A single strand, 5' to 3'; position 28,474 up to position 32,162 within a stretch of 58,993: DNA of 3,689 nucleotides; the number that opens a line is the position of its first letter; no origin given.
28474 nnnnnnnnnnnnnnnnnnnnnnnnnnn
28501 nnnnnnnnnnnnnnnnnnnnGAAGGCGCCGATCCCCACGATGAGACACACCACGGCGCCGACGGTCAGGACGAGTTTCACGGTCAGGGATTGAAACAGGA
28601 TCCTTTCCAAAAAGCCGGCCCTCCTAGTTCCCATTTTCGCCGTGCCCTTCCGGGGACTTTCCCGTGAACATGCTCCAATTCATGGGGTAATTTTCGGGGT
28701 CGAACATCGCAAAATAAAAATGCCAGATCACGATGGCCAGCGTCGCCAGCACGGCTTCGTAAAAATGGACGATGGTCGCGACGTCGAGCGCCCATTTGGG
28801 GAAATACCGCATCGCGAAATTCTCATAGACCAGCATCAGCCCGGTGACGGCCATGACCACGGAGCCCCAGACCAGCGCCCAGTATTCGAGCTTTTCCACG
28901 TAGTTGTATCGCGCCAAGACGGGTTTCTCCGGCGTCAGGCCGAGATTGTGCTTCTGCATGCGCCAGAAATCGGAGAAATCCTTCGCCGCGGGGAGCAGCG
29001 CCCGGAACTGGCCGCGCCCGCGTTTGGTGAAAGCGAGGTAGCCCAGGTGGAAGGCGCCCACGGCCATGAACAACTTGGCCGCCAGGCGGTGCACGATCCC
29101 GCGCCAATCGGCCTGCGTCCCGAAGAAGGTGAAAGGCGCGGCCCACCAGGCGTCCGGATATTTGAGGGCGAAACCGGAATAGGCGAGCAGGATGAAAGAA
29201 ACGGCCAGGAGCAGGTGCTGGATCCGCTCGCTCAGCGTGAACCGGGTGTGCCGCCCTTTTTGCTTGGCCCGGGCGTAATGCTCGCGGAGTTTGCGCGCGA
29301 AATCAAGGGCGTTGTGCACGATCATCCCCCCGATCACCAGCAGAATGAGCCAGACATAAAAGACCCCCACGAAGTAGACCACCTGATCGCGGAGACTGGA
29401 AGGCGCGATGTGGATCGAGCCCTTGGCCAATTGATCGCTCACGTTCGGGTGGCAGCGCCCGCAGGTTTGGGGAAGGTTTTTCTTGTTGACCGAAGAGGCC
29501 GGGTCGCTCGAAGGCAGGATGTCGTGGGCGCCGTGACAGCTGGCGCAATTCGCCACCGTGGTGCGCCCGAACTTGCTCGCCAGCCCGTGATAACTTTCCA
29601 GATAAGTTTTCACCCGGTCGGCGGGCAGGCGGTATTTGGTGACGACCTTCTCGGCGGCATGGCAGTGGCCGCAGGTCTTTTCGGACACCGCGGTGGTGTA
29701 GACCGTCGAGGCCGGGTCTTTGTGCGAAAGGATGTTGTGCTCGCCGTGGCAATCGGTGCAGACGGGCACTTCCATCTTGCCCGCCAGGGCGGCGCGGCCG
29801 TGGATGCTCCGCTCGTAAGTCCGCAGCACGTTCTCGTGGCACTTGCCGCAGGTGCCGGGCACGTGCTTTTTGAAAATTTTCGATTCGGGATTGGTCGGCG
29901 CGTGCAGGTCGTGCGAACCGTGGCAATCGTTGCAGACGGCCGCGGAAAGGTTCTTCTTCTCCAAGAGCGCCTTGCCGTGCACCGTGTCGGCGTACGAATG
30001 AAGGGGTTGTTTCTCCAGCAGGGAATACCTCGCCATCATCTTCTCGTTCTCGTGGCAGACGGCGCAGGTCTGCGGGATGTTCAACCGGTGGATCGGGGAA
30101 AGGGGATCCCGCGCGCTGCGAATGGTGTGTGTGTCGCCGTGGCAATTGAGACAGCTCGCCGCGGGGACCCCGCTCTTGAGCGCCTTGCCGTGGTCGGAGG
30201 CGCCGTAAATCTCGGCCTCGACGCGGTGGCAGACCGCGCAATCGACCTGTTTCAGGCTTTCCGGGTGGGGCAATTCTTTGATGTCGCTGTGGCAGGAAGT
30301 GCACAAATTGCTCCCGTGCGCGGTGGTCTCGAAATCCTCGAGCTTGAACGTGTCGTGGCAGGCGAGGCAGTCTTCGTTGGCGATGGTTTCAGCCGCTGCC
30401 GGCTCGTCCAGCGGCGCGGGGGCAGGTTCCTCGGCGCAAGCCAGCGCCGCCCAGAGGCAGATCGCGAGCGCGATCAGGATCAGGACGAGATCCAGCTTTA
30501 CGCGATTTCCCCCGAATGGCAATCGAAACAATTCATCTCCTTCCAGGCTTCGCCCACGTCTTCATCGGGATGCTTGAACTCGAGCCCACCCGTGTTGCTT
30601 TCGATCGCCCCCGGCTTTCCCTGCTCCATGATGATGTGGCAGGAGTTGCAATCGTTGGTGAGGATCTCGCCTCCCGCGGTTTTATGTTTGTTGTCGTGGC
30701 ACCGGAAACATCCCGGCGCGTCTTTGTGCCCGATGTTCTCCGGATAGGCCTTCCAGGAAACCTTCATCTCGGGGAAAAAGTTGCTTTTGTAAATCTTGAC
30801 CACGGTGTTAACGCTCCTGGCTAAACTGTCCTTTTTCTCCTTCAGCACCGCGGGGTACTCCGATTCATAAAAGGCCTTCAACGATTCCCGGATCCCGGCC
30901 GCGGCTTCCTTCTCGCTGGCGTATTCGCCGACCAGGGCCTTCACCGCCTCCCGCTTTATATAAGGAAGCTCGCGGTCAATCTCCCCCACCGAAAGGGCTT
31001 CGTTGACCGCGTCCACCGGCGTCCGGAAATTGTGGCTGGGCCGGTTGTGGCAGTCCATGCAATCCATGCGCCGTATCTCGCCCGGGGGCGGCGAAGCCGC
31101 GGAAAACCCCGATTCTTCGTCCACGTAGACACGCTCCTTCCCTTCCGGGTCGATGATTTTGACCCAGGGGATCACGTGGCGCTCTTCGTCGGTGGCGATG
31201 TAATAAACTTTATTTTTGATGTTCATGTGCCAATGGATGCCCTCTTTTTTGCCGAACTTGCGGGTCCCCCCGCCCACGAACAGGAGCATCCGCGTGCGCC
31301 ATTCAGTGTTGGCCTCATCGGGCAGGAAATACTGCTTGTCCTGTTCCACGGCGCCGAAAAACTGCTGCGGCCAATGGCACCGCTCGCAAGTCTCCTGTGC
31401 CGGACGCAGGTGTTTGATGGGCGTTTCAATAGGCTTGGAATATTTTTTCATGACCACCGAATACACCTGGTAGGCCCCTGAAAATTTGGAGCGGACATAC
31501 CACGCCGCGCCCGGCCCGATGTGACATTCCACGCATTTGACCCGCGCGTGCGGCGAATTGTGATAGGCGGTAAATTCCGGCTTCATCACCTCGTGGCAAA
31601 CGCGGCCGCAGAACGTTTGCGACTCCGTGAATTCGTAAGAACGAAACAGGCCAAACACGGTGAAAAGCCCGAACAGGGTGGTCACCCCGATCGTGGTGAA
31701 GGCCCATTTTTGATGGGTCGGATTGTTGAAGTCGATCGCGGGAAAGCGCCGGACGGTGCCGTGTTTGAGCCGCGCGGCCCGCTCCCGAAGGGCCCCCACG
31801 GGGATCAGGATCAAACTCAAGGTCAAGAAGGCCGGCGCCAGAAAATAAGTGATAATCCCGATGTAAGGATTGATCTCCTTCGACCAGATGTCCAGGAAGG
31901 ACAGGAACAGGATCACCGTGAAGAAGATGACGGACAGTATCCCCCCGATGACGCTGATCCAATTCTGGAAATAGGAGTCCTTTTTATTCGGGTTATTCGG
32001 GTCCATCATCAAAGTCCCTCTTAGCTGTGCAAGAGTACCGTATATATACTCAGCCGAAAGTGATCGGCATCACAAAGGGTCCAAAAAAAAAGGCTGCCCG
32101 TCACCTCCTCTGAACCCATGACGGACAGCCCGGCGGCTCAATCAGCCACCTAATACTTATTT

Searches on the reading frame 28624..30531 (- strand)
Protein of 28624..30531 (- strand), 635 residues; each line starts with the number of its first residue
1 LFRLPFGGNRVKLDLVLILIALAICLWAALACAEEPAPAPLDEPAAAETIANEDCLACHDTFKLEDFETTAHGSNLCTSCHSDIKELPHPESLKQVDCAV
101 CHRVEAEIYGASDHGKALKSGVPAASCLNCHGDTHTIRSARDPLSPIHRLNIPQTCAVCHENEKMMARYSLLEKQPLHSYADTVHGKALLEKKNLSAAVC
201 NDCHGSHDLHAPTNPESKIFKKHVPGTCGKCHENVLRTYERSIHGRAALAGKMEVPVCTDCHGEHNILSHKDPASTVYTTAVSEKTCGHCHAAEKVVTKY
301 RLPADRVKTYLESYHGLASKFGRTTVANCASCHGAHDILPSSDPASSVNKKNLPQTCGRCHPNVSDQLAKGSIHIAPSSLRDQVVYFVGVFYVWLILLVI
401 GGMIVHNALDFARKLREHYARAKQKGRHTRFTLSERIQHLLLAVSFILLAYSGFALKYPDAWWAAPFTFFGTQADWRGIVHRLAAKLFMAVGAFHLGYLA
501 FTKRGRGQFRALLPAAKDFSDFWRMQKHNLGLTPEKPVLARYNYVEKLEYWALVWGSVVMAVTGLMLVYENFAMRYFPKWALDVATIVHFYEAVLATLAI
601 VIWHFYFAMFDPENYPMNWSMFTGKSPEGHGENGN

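Call 25: search_protein_families(library=pfam, proteins=[window:28624-30531:-], max_evalue=0.0001)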
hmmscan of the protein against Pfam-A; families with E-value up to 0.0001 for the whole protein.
window:28624-30531:- (635 aa): 8 families
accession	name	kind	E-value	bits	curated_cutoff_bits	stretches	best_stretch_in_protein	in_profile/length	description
PF01292.26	Ni_hydr_CYTB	-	2e-15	57.4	30.1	1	430-613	1-167/179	Prokaryotic cytochrome b561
PF14522.11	Cytochrome_C7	-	1.1e-13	51.2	24.8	0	89-161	5-67/67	Cytochrome c7 and related cytochrome c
PF14537.11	Cytochrom_c3_2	-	1.4e-11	45.2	25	0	94-166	5-70/79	Cytochrome c3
PF09699.15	Paired_CXXCH_1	-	1.5e-10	41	20.6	0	50-85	4-40/41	Doubled CXXCH motif (Paired_CXXCH_1)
PF22113.1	Mtrc-MtrF_II-IV_dom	-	3.1e-10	40.3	30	0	122-296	4-168/176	Outer membrane cytochrome MtrC/MtrF-like, domains II/IV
PF14358.11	DUF4405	-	6e-07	30.3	26.7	1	439-498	3-64/66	Domain of unknown function (DUF4405)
PF02085.21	Cytochrom_CIII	-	3.1e-05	24.7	22.9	0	66-160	22-101/101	Class III cytochrome C family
PF00684.25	DnaJ_CXXCXGXG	-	3.2e-05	24.6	32.7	0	250-298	11-55/65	DnaJ central domain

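Call 84: search_protein_families(library=ncbifam, proteins=[window:28624-30531:-], max_evalue=0.001)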
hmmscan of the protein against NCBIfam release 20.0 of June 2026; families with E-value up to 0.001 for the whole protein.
window:28624-30531:- (635 aa): 10 families
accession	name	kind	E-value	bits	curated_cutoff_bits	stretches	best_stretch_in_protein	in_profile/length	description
TIGR01583.1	formate-DH-gamm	equivalog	2.1e-16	60.5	115.85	1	429-612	3-173/204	formate dehydrogenase subunit gamma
TIGR03508.1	decahem_SO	subfamily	2.6e-12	46.8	192.2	2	154-363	3-176/258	DmsE family decaheme c-type cytochrome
NF007924.0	PRK10639.1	equivalog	3.8e-10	39.9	341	1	423-610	2-173/211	formate dehydrogenase cytochrome b556 subunit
TIGR03507.1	decahem_SO1788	subfamily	2.8e-08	32.7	209.3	1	88-171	238-313/672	OmcA/MtrC family decaheme c-type cytochrome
TIGR02125.1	CytB-hydogenase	equivalog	5.4e-08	32.6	121.5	1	430-607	2-187/212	Ni/Fe-hydrogenase, b-type cytochrome subunit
NF007558.0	PRK10179.1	equivalog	1.6e-07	31.2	339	1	430-610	9-175/217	formate dehydrogenase-N subunit gamma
NF041198.1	UshA_like_PCGU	equivalog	1.4e-06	27.2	275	1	51-135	441-512/519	UshA-like (seleno)protein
TIGR04257.1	nanowire_3heme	domain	0.00015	21.9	40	0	256-296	24-63/75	c(7)-type cytochrome triheme domain-containing protein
TIGR01905.1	paired_CXXCH_1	subfamily_domain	0.0004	20.2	25.2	1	50-84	4-39/41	doubled CXXCH domain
NF008659.0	PRK11659.1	equivalog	0.00097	18.9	184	0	74-139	110-175/188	cytochrome c nitrite reductase pentaheme subunit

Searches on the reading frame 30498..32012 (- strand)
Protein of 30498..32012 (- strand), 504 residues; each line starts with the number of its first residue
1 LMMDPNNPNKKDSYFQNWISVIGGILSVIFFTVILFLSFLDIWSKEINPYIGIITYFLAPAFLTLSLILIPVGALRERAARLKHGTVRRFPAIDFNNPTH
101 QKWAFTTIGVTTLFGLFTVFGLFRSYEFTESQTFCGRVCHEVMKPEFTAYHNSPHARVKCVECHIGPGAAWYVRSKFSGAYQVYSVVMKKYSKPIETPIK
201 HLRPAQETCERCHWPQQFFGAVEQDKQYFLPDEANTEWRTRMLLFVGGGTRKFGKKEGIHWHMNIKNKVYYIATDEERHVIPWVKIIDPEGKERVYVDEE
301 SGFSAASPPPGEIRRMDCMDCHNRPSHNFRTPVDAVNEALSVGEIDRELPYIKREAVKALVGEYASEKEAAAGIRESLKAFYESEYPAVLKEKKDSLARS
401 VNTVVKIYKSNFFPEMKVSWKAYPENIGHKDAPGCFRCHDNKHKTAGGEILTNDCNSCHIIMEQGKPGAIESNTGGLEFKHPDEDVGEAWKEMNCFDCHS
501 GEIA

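Call 25: search_protein_families(library=pfam, proteins=[window:30498-32012:-], max_evalue=0.0001)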
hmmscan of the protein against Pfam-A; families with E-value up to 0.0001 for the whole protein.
window:30498-32012:- (504 aa): 3 families
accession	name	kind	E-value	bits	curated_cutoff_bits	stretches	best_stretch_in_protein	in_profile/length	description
PF03264.19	Cytochrom_NNT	-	8.9e-09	35.7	24.1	1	102-194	6-102/174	NapC/NirT cytochrome c family, N-terminal region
PF14522.11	Cytochrome_C7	-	4.8e-07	29.9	24.8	0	426-459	43-66/67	Cytochrome c7 and related cytochrome c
PF14537.11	Cytochrom_c3_2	-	6.8e-05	23.7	25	0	429-501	2-66/79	Cytochrome c3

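Call 84: search_protein_families(library=ncbifam, proteins=[window:30498-32012:-], max_evalue=0.001)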
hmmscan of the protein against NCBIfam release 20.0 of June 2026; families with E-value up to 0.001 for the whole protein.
window:30498-32012:- (504 aa): 5 families
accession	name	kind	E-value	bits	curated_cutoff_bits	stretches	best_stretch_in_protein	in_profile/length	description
TIGR03153.1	cytochr_NrfH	equivalog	5.4e-14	52.4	134.2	1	108-214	4-110/138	cytochrome c nitrite reductase small subunit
TIGR03146.1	cyt_nit_nrfB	equivalog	8.1e-05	22.9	166.6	0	139-218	17-96/145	cytochrome c nitrite reductase pentaheme subunit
TIGR03507.1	decahem_SO1788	subfamily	0.00012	20.7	209.3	0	418-500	234-303/672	OmcA/MtrC family decaheme c-type cytochrome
NF008659.0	PRK11659.1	equivalog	0.00064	19.5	184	0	139-217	52-121/188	cytochrome c nitrite reductase pentaheme subunit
NF011606.0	PRK15032.1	equivalog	0.00069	18.8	455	1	110-211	23-125/390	pentaheme c-type cytochrome TorC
